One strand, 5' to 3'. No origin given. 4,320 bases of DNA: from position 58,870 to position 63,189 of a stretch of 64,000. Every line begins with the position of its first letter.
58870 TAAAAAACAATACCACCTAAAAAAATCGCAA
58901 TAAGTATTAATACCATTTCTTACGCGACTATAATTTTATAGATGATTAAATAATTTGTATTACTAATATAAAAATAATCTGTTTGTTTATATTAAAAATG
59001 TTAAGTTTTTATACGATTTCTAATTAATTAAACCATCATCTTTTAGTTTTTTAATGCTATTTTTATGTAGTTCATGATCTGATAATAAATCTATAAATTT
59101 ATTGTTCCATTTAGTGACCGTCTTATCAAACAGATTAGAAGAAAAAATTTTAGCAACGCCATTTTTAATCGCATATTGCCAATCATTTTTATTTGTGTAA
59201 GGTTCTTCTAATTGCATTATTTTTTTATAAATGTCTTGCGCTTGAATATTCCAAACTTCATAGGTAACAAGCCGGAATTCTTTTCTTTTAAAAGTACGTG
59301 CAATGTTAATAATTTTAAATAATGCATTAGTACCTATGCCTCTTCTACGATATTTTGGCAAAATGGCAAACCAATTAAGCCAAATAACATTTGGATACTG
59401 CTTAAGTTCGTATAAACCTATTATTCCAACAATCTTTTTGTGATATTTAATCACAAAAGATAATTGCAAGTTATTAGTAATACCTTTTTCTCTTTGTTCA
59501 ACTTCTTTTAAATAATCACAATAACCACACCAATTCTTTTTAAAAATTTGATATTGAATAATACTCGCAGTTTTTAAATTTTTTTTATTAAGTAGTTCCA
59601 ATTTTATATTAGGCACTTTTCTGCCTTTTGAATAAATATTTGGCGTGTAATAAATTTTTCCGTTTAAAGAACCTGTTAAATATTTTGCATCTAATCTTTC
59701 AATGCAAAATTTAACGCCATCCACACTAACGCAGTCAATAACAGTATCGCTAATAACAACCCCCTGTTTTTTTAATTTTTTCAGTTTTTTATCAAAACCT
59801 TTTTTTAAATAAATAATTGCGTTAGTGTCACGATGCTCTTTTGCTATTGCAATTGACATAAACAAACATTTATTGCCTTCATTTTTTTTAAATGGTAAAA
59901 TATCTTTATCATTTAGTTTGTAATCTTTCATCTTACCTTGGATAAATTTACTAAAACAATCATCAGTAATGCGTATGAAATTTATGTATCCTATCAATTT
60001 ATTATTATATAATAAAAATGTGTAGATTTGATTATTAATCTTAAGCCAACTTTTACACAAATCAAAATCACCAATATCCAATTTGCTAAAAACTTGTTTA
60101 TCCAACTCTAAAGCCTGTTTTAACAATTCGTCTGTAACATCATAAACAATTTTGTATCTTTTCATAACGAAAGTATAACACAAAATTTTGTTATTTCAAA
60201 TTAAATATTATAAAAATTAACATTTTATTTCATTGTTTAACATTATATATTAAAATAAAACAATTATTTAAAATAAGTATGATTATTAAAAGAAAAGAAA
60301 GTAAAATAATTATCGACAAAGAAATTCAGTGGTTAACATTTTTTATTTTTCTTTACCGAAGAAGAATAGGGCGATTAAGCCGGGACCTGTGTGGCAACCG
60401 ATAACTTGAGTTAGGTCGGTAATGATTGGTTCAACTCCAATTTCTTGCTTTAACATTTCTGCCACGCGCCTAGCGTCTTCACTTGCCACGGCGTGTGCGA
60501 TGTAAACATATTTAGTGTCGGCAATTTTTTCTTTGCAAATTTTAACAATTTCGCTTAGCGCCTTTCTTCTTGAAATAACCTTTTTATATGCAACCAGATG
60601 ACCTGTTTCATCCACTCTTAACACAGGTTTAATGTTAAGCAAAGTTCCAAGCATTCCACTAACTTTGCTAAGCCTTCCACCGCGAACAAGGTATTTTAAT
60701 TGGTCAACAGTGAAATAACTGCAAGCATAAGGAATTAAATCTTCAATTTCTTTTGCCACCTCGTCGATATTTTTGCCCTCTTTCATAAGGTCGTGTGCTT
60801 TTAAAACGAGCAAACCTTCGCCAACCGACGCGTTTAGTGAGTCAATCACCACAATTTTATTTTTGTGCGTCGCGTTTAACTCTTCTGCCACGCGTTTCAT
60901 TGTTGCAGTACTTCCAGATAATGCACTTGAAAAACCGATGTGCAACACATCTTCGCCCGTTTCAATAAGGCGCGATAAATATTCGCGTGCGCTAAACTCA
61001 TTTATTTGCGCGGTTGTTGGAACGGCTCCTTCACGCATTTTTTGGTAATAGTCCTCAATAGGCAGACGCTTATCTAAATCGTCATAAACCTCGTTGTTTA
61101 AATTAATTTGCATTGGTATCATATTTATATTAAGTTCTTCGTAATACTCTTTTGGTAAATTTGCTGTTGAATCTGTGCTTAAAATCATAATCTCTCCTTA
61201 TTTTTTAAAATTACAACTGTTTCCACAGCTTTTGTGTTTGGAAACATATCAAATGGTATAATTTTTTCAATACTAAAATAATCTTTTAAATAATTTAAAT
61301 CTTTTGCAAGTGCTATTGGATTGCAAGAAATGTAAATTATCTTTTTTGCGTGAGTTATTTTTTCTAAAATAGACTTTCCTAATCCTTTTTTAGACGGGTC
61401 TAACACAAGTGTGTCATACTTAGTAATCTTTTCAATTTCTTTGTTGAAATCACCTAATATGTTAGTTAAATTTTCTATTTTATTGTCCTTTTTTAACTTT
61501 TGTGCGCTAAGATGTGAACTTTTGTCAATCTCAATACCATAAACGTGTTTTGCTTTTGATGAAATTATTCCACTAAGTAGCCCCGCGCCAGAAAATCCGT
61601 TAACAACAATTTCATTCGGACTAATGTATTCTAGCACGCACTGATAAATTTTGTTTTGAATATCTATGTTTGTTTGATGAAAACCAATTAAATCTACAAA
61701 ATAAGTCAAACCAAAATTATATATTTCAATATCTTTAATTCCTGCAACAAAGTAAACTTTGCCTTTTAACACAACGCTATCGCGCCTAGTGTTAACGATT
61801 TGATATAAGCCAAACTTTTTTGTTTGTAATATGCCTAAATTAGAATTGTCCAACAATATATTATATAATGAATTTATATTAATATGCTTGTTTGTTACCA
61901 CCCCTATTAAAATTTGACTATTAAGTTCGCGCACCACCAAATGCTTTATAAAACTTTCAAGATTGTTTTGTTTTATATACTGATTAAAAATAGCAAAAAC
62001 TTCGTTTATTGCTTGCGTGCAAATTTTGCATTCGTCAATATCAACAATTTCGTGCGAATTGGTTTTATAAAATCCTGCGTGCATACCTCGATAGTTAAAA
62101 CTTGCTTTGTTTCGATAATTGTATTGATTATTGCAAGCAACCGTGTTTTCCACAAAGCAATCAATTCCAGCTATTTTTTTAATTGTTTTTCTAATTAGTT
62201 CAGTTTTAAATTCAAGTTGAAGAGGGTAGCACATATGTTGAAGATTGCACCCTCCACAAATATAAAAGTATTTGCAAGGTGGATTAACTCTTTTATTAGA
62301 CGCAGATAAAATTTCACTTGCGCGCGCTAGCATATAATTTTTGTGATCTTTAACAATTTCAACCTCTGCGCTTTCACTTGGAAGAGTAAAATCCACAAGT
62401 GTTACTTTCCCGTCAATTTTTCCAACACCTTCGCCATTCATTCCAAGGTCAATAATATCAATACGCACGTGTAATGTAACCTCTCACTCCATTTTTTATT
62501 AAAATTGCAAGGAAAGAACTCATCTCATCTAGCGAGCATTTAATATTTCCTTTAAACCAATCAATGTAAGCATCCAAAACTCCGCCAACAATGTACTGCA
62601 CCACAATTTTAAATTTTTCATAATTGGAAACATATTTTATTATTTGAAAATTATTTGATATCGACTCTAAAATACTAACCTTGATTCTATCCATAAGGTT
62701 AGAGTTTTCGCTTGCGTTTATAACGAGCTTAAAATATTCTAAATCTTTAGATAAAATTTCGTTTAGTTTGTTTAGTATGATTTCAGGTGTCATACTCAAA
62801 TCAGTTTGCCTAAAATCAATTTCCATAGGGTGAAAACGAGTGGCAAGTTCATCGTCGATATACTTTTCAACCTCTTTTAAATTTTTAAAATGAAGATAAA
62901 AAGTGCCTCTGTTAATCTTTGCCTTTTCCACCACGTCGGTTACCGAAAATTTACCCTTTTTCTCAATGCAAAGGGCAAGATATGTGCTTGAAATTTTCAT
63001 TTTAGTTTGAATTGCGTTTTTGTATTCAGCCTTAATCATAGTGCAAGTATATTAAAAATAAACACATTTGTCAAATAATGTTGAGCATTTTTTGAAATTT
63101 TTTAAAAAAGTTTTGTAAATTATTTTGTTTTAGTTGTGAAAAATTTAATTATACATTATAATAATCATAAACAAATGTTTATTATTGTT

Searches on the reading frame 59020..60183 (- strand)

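Call 71: search_protein_families(library=pfam, proteins=[window:59020-60183:-], max_evalue=0.00001)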
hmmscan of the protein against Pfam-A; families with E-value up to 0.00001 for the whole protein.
window:59020-60183:- (387 aa): 2 families
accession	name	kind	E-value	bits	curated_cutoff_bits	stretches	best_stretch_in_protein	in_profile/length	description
PF00583.31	Acetyltransf_1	-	1.1e-14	55.1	20.7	1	235-321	28-113/116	Acetyltransferase (GNAT) family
PF13508.13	Acetyltransf_7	-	3.8e-08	34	27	1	242-321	5-79/84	Acetyltransferase (GNAT) domain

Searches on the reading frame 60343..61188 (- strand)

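Call 71: search_protein_families(library=pfam, proteins=[window:60343-61188:-], max_evalue=0.00001)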
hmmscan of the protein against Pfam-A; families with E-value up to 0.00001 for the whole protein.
window:60343-61188:- (281 aa): 2 families
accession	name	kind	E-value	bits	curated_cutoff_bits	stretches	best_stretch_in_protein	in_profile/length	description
PF02645.21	DegV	-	1.5e-75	254.6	27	1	5-277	6-278/280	Uncharacterised protein, DegV family COG1307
PF13684.11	FakA-like_C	-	7.4e-09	35.7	23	1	102-280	63-216/216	Fatty acid kinase subunit A-like, C-terminal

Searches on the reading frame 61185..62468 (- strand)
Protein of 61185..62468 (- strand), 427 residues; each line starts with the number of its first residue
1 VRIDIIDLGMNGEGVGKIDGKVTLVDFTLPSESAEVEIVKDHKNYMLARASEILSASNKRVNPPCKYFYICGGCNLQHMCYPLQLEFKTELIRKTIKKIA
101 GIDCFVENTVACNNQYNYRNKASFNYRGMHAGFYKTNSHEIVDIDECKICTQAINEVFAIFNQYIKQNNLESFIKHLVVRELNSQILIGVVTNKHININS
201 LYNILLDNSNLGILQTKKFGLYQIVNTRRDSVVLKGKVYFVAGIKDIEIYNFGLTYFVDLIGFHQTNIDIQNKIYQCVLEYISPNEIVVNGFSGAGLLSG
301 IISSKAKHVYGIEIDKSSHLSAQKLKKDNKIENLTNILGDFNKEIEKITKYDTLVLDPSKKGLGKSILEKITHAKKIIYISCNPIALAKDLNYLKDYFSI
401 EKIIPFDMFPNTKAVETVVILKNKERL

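Call 71: search_protein_families(library=pfam, proteins=[window:61185-62468:-], max_evalue=0.00001)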
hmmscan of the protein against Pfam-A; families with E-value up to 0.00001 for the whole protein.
window:61185-62468:- (427 aa): 3 families
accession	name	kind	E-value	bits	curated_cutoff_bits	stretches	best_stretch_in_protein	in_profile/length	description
PF05958.17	tRNA_U5-meth_tr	-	8.9e-20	71.4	23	1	81-423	2-356/357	tRNA (Uracil-5-)-methyltransferase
PF01938.26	TRAM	-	2.4e-07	30.9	21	1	1-49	8-59/61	TRAM domain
PF02475.24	TRM5-TYW2_MTfase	-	3.9e-06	27.3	28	1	278-357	30-111/164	TRM5/TYW2 methyltransferase domain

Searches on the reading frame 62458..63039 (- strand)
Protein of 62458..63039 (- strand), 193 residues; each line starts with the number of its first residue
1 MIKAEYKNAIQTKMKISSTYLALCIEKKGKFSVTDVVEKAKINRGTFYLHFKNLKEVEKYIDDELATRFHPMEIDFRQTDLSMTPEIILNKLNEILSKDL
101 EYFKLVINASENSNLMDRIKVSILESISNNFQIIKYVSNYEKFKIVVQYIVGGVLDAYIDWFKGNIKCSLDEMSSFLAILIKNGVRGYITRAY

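Call 78: find_encoding_contigs(protein=window:62458-63039:-, flank=10000, max_places=2)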
Protein window:62458-63039:- (193 aa): 7 contigs read that carry it; 2 places shown.
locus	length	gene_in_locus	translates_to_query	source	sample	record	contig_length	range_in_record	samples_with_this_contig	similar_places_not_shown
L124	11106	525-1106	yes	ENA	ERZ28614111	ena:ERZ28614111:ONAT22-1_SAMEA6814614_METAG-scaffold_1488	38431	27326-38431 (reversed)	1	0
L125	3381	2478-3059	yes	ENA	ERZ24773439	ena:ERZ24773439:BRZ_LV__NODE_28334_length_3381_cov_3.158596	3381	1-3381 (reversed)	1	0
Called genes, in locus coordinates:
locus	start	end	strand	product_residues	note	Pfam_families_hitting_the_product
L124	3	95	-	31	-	?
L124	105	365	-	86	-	-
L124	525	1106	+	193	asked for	PF14278:TetR_C_8 (weak)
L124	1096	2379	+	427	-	PF01938:TRAM (weak), PF05958:tRNA_U5-meth_tr, PF02475:TRM5-TYW2_MTfase (weak)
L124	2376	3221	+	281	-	PF02645:DegV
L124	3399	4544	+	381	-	PF00583:Acetyltransf_1, PF13508:Acetyltransf_7 (weak)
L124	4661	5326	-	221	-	PF00027:cNMP_binding, PF13545:HTH_Crp_2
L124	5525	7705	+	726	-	PF03477:ATP-cone, PF13597:NRDD, PF01228:Gly_radical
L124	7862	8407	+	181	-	PF13353:Fer4_12, PF04055:Radical_SAM (weak)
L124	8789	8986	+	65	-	-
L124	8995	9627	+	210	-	PF08010:Phage_30_3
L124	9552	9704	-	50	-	-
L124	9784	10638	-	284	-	-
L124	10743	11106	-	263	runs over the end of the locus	PF04002:RadC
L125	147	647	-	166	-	-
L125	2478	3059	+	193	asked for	PF14278:TetR_C_8 (weak)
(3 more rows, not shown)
